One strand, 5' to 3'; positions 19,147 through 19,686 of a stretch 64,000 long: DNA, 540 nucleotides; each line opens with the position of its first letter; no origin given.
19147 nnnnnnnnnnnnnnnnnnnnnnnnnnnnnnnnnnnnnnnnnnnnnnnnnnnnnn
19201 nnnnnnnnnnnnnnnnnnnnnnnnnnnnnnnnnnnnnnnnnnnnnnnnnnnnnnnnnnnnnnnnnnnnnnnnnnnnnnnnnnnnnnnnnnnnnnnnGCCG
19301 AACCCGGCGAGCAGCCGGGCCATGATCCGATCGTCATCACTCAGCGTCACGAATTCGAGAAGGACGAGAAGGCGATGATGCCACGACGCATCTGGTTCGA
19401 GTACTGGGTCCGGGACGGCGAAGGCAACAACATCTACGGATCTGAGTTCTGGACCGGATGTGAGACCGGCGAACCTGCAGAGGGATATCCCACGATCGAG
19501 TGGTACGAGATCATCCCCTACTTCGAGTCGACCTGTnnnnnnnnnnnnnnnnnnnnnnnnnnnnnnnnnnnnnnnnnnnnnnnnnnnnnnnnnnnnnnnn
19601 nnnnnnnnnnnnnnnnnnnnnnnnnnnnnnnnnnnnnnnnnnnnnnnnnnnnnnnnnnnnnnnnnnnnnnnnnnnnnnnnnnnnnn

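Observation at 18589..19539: ECF sigma factor with fused transmembrane helix and extracytoplasmic C-terminal domain, no cognate anti-sigma gene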

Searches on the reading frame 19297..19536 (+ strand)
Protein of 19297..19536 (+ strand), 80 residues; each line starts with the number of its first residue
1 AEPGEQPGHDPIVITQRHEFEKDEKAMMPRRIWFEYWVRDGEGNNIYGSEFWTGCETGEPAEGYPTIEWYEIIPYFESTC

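Call 48: search_protein_families(library=pfam, proteins=[window:19321-19536:+], max_evalue=10)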
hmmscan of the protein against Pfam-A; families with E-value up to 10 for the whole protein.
window:19321-19536:+ (72 aa): 0 families

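Call 59: predict_structure(protein=window:19297-19536:+)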
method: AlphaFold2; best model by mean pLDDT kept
length: 80 residues; sequences in the alignment: 1
mean_pLDDT: 55.7   pTM: 0.42
mean pLDDT of the five models: 55.7, 53.3, 51.9, 50.1, 50.1
residues with pLDDT >= 90: 0; 70-90: 7; 50-70: 48; < 50: 25
segments of 3 or more residues with pLDDT < 50: 1-9, 62-66, 68-71, 76-80
pLDDT, mean of each block of 10 residues (from residue 1): 40 63 58 69 68 54 48 47
secondary structure, 60 per line:
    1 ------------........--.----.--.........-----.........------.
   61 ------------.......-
elements in order: E13-20 E31-39 E45-53 H73-79
